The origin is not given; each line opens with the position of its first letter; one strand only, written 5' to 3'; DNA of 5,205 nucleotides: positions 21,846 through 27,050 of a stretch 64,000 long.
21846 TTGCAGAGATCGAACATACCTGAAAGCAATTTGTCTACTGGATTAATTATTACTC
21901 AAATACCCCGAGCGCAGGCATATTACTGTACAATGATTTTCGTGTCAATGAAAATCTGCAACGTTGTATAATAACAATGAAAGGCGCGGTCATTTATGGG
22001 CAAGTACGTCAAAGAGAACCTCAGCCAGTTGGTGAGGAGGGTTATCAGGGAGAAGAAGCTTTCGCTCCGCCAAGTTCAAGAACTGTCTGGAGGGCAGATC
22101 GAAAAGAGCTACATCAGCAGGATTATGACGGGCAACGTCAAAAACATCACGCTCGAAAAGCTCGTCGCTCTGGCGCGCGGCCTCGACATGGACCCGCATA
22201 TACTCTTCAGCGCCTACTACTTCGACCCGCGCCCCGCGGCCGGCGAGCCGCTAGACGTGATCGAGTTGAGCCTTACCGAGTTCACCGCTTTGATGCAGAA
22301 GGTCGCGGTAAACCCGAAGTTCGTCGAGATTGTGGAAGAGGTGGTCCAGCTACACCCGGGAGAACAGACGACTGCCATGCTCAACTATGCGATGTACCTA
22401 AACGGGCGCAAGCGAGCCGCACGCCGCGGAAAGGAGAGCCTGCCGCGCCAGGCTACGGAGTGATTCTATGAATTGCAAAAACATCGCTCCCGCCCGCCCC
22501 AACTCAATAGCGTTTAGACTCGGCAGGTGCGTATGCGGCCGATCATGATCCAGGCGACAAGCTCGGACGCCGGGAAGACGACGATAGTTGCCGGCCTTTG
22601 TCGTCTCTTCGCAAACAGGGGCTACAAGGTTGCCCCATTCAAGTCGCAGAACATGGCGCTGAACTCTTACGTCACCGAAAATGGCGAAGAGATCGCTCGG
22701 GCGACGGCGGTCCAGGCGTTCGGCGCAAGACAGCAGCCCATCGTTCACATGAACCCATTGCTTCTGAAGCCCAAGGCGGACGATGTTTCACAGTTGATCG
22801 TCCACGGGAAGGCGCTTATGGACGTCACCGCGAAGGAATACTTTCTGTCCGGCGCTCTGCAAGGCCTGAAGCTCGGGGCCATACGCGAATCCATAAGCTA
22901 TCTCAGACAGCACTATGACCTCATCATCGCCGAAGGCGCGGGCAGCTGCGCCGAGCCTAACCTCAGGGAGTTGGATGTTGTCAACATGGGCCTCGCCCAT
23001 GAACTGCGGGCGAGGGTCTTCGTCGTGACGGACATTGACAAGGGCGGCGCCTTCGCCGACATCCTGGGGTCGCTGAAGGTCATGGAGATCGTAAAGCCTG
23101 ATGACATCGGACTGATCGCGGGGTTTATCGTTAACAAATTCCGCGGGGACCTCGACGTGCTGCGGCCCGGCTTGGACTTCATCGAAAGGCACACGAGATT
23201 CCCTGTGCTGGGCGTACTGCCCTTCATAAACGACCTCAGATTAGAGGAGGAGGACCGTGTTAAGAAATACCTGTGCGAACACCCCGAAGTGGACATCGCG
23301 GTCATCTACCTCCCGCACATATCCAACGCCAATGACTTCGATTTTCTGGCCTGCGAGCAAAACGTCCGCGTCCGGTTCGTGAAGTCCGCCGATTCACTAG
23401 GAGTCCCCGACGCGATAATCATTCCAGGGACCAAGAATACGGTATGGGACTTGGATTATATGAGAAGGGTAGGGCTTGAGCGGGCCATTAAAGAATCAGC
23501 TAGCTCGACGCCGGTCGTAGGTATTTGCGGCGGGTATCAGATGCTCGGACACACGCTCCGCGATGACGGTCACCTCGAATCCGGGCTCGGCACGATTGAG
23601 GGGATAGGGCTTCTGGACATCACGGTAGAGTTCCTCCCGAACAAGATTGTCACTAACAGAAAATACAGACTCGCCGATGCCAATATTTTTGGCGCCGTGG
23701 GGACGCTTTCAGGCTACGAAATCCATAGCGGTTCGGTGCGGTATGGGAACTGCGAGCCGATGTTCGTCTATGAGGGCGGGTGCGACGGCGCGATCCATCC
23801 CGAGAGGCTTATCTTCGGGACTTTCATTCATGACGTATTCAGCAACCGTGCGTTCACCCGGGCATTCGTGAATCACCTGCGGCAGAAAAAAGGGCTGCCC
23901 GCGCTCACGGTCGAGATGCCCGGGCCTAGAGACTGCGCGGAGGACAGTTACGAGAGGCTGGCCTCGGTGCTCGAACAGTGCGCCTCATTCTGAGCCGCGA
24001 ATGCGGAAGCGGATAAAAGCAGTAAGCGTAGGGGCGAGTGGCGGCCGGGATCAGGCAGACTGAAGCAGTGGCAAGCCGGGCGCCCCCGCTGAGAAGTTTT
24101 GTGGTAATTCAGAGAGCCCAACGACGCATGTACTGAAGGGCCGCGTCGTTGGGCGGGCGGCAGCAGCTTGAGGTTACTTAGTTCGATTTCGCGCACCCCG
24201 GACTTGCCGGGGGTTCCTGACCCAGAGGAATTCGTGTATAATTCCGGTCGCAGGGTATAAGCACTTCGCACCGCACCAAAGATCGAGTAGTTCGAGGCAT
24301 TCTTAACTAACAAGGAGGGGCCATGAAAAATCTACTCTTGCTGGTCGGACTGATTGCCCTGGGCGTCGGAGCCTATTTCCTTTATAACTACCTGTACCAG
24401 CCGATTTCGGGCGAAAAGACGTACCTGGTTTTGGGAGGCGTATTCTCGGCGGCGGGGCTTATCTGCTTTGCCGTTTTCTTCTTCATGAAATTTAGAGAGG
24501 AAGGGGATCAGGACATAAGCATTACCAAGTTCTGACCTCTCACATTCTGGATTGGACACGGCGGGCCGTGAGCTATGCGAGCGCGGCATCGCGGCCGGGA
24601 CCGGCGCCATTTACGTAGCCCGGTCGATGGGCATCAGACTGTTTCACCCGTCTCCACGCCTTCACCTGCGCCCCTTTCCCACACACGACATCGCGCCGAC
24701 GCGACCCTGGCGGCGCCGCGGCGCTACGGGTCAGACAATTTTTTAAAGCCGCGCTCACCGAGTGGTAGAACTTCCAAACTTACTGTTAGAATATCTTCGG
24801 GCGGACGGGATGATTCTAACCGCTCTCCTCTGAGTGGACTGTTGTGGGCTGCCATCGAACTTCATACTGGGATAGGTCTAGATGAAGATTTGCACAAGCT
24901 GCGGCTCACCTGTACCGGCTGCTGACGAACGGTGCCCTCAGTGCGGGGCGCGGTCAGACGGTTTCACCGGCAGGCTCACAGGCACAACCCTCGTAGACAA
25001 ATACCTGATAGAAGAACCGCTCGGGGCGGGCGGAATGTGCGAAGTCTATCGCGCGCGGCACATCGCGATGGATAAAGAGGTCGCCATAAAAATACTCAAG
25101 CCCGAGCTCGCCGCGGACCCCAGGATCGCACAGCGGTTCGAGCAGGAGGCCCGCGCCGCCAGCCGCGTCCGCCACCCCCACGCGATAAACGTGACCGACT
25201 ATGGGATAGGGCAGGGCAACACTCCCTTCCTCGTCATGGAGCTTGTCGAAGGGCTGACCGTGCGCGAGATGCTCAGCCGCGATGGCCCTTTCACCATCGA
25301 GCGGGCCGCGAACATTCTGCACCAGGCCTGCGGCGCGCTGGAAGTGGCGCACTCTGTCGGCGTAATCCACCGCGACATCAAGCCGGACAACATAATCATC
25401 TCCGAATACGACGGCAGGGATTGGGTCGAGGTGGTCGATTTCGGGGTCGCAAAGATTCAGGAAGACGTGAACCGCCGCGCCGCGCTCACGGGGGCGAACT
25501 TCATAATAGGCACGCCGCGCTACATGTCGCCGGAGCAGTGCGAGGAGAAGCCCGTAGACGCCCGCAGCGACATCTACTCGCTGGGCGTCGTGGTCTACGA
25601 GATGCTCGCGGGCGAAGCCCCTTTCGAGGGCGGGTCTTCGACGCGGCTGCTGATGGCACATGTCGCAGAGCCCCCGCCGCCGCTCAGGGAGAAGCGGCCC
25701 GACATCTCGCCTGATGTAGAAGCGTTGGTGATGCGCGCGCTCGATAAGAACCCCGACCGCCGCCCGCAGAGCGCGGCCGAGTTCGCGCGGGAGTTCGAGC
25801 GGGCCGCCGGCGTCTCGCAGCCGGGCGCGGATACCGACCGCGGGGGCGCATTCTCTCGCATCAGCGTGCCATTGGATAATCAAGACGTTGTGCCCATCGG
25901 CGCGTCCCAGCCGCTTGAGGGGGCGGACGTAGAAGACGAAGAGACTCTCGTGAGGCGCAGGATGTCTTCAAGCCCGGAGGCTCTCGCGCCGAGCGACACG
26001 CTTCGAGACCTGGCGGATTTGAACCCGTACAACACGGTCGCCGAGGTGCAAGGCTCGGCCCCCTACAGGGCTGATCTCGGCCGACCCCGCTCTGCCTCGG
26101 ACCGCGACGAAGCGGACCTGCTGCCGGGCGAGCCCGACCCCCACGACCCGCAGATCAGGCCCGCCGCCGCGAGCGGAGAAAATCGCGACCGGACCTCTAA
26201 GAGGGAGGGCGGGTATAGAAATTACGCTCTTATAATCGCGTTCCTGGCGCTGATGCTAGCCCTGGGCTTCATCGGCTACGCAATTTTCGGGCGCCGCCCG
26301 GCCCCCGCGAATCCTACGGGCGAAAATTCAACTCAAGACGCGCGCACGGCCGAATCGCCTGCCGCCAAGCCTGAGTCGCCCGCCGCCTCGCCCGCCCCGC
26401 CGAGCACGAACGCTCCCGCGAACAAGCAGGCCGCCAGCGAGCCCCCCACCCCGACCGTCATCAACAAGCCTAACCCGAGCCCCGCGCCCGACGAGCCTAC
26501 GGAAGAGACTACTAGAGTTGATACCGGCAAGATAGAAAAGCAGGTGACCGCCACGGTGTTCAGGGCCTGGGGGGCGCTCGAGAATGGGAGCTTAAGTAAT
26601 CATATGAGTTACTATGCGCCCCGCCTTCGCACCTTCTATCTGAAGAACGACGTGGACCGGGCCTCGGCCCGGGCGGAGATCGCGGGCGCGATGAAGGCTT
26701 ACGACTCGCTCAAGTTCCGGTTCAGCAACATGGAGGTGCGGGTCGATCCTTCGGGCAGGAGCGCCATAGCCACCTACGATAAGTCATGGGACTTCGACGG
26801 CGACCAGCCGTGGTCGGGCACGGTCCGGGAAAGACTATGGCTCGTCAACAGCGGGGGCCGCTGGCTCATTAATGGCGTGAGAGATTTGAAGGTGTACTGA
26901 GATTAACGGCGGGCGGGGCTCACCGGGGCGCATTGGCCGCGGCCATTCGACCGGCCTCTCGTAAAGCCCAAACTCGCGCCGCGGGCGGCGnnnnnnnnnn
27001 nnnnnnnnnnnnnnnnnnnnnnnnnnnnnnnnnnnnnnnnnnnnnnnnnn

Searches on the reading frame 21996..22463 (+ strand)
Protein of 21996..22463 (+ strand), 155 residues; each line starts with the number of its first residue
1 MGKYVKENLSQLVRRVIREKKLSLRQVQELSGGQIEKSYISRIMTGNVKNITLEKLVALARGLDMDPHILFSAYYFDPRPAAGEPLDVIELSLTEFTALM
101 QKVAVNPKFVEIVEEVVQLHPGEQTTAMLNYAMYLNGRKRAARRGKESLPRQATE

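Call 22: search_protein_families(library=pfam, proteins=[window:21996-22463:+], max_evalue=0.00001)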
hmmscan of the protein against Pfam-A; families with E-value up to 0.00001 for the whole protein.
window:21996-22463:+ (155 aa): 2 families
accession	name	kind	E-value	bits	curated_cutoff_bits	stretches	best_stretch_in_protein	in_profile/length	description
PF01381.28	HTH_3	-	1.7e-07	31.6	23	1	15-67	3-52/55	Helix-turn-helix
PF13744.12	HTH_37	-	2.7e-06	27.5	27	1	5-69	15-77/80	Helix-turn-helix domain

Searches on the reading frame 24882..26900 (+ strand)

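Call 7: search_protein_families(library=pfam, proteins=[window:24882-26900:+])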
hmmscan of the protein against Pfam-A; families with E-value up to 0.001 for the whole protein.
window:24882-26900:+ (672 aa): 5 families
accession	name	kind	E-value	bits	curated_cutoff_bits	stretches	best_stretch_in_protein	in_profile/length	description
PF00069.31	Pkinase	-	3.6e-47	161.4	31.7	1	43-297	3-254/263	Protein kinase domain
PF07714.23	PK_Tyr_Ser-Thr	-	5.8e-31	108.2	23.1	1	44-296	4-250/258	Protein tyrosine and serine/threonine kinase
PF03109.22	ABC1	-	3.8e-07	29.9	22.9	0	44-78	35-68/244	ABC1 atypical kinase-like domain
PF13240.11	Zn_Ribbon_1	-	0.00021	21.4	25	1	4-23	2-21/23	zinc-ribbon domain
PF01636.29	APH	-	0.0008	19.7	23.2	0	149-191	157-198/239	Phosphotransferase enzyme family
